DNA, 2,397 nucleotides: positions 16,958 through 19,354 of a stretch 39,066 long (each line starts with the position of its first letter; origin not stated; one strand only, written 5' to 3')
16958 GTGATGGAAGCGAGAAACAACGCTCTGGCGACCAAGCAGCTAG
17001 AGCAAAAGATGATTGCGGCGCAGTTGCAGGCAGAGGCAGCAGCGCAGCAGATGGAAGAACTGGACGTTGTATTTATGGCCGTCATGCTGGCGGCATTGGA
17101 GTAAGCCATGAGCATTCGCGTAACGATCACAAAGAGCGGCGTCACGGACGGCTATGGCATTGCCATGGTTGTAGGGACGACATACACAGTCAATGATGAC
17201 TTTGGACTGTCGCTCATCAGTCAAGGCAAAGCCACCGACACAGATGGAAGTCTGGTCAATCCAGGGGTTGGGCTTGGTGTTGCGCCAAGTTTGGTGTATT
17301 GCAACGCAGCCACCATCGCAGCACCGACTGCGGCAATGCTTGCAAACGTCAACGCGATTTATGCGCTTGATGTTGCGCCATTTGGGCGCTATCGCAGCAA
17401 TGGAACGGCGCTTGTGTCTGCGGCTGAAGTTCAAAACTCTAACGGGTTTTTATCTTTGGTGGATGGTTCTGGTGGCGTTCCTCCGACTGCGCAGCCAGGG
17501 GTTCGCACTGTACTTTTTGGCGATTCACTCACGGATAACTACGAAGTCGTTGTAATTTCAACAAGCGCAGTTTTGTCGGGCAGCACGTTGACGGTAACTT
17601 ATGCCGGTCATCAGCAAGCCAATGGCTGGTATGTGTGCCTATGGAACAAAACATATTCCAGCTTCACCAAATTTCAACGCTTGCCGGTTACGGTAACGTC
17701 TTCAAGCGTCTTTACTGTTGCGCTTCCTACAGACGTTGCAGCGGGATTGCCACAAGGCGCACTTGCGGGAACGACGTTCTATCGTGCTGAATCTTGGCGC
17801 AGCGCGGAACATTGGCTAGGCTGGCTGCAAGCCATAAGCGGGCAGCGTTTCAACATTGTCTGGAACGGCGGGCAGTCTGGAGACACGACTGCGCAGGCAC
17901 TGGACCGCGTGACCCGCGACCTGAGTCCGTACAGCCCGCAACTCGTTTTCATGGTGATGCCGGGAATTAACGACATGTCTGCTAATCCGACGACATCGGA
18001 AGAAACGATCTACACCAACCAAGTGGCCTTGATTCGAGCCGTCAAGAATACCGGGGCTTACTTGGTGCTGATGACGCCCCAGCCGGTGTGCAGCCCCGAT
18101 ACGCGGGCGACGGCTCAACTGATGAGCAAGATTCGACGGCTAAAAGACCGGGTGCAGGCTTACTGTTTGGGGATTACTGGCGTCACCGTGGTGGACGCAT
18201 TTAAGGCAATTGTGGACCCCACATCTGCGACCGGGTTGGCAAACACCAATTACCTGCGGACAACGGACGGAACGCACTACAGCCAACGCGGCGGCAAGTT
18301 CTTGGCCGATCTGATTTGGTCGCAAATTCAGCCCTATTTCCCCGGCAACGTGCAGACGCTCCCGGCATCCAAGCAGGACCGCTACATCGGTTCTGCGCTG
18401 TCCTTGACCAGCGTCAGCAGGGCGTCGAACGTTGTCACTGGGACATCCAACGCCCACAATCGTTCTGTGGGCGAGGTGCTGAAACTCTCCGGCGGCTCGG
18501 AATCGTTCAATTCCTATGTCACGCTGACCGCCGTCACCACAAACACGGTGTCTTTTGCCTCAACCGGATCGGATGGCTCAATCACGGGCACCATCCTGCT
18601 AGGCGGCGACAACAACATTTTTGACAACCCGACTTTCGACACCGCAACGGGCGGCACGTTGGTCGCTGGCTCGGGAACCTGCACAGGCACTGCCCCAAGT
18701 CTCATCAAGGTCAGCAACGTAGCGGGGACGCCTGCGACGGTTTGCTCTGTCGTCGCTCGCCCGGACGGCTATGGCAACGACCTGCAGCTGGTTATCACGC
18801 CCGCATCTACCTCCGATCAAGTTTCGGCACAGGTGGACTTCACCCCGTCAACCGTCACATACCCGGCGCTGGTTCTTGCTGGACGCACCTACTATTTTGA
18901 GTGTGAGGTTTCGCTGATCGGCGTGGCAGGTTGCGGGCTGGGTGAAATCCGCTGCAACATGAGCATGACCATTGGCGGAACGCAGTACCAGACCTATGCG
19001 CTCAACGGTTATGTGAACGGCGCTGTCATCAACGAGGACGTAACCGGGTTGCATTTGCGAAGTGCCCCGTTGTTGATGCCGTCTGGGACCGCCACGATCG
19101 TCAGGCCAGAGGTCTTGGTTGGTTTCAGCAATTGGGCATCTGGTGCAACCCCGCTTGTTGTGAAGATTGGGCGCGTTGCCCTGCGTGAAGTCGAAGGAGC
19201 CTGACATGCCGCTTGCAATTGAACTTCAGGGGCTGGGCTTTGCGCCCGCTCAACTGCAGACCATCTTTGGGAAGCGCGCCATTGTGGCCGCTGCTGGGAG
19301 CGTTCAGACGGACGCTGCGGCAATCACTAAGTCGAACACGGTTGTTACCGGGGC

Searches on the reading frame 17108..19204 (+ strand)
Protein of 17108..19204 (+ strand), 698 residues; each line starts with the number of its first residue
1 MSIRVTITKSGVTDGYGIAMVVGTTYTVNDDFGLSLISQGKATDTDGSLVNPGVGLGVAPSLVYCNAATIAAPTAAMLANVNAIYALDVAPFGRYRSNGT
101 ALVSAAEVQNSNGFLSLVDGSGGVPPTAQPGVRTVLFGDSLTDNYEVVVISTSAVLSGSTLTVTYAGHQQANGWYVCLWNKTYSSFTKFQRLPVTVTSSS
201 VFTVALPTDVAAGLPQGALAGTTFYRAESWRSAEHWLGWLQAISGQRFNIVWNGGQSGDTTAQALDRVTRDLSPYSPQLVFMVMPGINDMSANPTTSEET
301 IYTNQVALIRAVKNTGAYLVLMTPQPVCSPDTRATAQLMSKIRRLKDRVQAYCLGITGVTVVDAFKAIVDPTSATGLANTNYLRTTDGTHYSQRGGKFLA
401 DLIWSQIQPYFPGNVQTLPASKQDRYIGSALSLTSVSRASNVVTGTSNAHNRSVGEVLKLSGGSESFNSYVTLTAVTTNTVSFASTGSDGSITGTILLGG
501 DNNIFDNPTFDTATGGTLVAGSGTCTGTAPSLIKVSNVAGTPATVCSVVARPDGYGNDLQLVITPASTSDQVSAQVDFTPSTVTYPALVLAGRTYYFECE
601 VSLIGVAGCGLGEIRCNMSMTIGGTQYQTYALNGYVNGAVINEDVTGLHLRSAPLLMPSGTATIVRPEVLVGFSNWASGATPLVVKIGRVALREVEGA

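Call 22: search_protein_families(library=pfam, proteins=[window:17108-19204:+], max_evalue=0.001)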
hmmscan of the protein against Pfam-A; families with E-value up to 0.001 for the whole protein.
window:17108-19204:+ (698 aa): 2 families
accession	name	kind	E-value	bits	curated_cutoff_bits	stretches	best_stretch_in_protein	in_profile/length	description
PF13472.12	Lipase_GDSL_2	-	2.6e-15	57.8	32.9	1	231-395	14-175/178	GDSL-like Lipase/Acylhydrolase family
PF00657.28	Lipase_GDSL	-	7.4e-11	43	23.6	1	135-403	2-208/208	GDSL-like Lipase/Acylhydrolase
